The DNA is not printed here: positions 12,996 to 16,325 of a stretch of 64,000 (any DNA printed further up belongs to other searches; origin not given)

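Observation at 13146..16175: Single-chain tandem duplication of a PilB/GspE secretion ATPase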

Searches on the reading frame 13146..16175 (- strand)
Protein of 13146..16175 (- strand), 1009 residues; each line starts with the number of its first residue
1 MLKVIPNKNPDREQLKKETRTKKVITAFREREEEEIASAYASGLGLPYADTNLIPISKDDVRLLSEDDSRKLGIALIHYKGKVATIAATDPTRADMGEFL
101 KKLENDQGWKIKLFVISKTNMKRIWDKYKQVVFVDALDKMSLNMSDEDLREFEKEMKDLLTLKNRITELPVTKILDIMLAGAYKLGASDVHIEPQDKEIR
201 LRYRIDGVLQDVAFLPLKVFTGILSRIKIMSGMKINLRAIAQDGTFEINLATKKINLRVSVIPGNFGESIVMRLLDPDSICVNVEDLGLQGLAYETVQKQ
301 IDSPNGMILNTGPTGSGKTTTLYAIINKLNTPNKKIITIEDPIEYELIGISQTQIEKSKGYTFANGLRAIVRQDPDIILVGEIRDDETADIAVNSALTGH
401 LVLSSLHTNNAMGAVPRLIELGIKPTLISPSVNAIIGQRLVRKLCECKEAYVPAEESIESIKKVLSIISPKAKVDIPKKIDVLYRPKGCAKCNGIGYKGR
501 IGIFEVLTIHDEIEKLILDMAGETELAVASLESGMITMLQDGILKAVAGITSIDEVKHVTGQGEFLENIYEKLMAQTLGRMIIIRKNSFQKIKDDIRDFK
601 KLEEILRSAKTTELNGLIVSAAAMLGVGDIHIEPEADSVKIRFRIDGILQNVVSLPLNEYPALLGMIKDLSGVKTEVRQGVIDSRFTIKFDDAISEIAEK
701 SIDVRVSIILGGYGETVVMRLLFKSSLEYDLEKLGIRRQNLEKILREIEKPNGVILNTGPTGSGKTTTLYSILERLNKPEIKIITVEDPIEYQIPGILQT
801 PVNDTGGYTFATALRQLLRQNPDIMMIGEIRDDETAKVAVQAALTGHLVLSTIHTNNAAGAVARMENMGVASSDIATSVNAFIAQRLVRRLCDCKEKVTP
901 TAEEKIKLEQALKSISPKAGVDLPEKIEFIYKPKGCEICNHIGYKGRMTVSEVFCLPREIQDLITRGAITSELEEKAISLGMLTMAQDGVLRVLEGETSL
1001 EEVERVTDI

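Call 4: search_protein_families(library=pfam, proteins=[window:13146-16175:-], max_evalue=0.01)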
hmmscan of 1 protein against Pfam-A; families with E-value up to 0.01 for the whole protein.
window:13146-16175:- (1009 aa): 32 families (the best 25 are shown)
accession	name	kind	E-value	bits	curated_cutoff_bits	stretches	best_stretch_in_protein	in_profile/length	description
PF00437.27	T2SSE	-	4.3e-225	746.7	24.9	2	170-557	7-369/370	Type II/IV secretion system protein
PF25199.1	nSTAND_NTPase5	-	1.3e-10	41.7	34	2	734-792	18-82/145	Novel STAND NTPase 5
PF13401.12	AAA_22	-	8.2e-10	39.5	27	0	752-787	5-40/130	AAA domain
PF20720.3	nSTAND3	-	1.6e-08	34.8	27.2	0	297-346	10-58/155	Novel STAND NTPase 3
PF04851.21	ResIII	-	2.5e-08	34.4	22.5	0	290-340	8-60/164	Type III restriction enzyme, res subunit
PF13173.12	AAA_14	-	3.7e-07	30.6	27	0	754-838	4-79/129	AAA domain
PF00004.35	AAA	-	4.5e-07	30.8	21.2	0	309-383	2-66/131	ATPase family associated with various cellular activities (AAA)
PF01637.24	ATPase_2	-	2.3e-06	28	33.2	0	737-786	4-54/225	ATPase domain predominantly from Archaea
PF13555.12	AAA_29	-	2.6e-06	27.5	27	0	303-330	20-47/61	P-loop containing region of AAA domain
PF12775.13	AAA_7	-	3.2e-06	27.2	25.8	0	749-786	30-67/181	P-loop containing dynein motor region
PF13604.12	AAA_30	-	5.1e-06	26.8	27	0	295-337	8-50/191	AAA domain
PF13191.12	AAA_16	-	5.4e-06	27.4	32.6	1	739-822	7-83/167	AAA ATPase domain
PF00005.33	ABC_tran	-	1.2e-05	26.3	25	0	311-358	17-60/137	ABC transporter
PF13245.12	AAA_19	-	1.8e-05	25.4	25.1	0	303-333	9-39/134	AAA domain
PF02492.25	cobW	-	1.9e-05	24.8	20.7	0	755-785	3-34/180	CobW/HypB/UreG, nucleotide-binding domain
PF05157.20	MshEN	-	0.00057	20.3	23.1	1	44-128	1-83/90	MshEN domain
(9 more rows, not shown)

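Call 5: search_protein_families(library=ncbifam, proteins=[window:13146-16175:-], max_evalue=0.01)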
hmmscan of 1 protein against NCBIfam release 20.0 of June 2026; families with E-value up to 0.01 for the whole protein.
window:13146-16175:- (1009 aa): 55 families (the best 25 are shown)
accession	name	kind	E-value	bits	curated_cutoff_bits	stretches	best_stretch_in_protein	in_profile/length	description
TIGR02533.1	type_II_gspE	equivalog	4e-270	896.5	630.25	2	76-560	16-486/486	type II secretion system ATPase GspE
TIGR02538.1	type_IV_pilB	equivalog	1.7e-259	862.2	675.65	2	13-560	23-562/564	type IV-A pilus assembly ATPase PilB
NF053534.1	T4PilAsmATPsTfpB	equivalog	1.9e-215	716.7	850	2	70-560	103-582/584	type IV pilus assembly ATPase TfpB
NF007755.0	PRK10436.1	equivalog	1.6e-212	706.2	617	2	78-562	23-461/465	type II secretion system protein GspE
NF041000.1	ATPase_ComGA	equivalog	1.6e-140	466.6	300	2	178-442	3-266/267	competence type IV pilus ATPase ComGA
TIGR01420.1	pilT_fam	subfamily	3.6e-98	328.9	319.1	2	177-447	4-274/343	PilT/PilU family type 4a pilus ATPase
TIGR02525.1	plasmid_TraJ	equivalog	1.1e-52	179.3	368.3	2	729-869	130-273/372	plasmid transfer ATPase TraJ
TIGR02524.1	dot_icm_DotB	equivalog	7.8e-41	140.5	463.3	2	299-419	128-257/358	Dot/Icm type IV secretion system ATPase DotB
NF058587.1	archaellum_moto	equivalog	1.1e-33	116.8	550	2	756-866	279-394/527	archaellum flagellar ATPase motor FlaI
TIGR02782.1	TrbB_P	equivalog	4.3e-30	105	304.55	2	294-421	126-255/303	P-type conjugative transfer ATPase TrbB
TIGR02788.1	VirB11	equivalog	1.3e-28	99.9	249.95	2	739-891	131-287/308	P-type DNA transfer ATPase VirB11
TIGR03819.1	heli_sec_ATPase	hypoth_equivalog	8.1e-27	94.3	373.15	2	716-873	141-305/340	TadA family conjugal transfer-associated ATPase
NF010469.0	PRK13894.1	subfamily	8.5e-26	91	508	2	305-423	149-269/320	conjugal transfer ATPase TrbB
NF010407.0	PRK13833.1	subfamily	8.3e-25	87.9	499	2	297-423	137-264/323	conjugal transfer protein TrbB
NF053672.1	bindosome_BasE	exception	2.3e-22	79.4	1000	2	757-867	275-390/512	bindosome assembly system ATPase subunit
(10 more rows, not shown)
